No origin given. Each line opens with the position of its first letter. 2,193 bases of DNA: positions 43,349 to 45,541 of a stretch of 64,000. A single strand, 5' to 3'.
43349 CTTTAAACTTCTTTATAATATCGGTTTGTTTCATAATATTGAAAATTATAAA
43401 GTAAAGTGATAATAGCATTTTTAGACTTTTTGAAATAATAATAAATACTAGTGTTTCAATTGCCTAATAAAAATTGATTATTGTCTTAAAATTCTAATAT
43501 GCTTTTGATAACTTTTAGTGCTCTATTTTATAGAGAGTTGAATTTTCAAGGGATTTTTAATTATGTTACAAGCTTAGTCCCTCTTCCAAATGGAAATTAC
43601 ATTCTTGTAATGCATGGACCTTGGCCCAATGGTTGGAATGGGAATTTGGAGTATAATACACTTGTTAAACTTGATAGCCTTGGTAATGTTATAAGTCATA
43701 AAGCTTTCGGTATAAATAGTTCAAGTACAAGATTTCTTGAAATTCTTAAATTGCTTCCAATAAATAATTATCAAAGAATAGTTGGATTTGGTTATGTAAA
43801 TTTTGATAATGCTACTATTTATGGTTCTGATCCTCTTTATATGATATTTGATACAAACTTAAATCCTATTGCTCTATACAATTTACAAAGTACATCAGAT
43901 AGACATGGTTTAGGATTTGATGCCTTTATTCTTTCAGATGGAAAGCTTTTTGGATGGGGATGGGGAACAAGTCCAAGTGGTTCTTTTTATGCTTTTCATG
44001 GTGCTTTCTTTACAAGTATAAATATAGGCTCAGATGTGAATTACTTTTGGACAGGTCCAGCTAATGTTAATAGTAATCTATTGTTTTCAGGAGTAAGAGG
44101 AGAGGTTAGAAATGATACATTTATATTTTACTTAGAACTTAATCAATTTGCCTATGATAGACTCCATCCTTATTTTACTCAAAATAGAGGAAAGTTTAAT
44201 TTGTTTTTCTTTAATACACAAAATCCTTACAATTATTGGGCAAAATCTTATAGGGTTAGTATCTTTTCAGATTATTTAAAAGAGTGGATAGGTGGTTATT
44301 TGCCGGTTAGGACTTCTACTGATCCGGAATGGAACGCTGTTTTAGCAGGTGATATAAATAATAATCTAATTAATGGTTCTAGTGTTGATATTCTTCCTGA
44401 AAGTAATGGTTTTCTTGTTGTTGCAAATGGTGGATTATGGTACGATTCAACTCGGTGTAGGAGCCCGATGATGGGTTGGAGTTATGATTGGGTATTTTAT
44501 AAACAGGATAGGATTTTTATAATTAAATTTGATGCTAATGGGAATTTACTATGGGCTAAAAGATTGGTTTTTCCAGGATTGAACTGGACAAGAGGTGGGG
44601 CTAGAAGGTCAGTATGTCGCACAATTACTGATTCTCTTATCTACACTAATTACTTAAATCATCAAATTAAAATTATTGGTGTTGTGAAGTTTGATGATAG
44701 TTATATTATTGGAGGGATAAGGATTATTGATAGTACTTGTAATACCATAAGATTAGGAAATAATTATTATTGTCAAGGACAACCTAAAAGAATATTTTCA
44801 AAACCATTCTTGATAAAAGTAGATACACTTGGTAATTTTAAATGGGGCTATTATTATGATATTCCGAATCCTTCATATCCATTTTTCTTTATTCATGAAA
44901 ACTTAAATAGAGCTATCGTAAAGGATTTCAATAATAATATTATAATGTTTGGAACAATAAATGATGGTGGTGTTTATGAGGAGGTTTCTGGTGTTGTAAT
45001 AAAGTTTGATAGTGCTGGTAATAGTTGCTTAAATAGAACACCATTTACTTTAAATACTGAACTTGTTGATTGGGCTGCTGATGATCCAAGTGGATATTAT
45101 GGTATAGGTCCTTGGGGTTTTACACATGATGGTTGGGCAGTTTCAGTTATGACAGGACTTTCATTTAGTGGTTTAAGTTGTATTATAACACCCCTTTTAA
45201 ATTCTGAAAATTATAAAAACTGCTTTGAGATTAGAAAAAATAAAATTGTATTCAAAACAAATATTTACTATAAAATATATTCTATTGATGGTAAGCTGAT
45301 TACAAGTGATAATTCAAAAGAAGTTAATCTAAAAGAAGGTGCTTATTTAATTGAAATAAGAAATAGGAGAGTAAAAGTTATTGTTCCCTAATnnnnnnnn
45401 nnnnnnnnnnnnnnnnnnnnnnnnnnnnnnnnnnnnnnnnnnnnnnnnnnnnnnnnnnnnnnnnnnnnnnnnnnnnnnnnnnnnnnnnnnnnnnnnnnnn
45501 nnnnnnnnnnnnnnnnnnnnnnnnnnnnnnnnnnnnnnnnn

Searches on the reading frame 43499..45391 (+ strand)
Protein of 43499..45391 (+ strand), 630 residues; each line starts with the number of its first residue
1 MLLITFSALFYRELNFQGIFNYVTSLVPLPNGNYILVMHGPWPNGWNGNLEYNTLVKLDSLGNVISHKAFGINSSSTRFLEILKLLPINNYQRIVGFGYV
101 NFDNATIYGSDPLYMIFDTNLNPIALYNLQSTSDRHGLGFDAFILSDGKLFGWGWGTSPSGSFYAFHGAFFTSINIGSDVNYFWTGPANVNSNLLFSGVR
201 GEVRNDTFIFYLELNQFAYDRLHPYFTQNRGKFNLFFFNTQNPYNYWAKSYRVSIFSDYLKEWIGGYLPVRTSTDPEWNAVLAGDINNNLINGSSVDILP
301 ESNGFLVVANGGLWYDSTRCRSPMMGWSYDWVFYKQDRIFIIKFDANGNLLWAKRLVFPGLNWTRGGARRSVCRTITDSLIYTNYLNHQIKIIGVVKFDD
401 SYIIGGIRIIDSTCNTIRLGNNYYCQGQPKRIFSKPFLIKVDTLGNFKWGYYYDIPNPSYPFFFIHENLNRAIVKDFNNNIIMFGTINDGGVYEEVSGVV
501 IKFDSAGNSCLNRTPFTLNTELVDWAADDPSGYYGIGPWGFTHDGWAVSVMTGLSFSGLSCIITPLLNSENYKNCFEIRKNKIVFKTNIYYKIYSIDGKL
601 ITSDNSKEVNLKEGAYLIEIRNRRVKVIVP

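Call 69: search_protein_families(library=pfam, proteins=[window:43499-45391:+], max_evalue=0.00001)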
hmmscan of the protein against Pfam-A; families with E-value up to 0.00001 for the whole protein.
window:43499-45391:+ (630 aa): 0 families

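Call 72: search_protein_families(library=ncbifam, proteins=[window:43499-45391:+], max_evalue=1)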
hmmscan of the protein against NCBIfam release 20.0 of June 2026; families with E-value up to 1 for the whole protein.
window:43499-45391:+ (630 aa): 2 families
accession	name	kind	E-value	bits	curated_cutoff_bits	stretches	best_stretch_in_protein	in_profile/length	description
NF047494.1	Lepto_SBBP_lipo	equivalog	2e-05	23.4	400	2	335-358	158-240/466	SBBP repeat beta-propeller lipoprotein, LipL53 family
TIGR04183.1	Por_Secre_tail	domain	0.83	9.7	23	1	585-627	17-69/72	T9SS type A sorting domain-containing protein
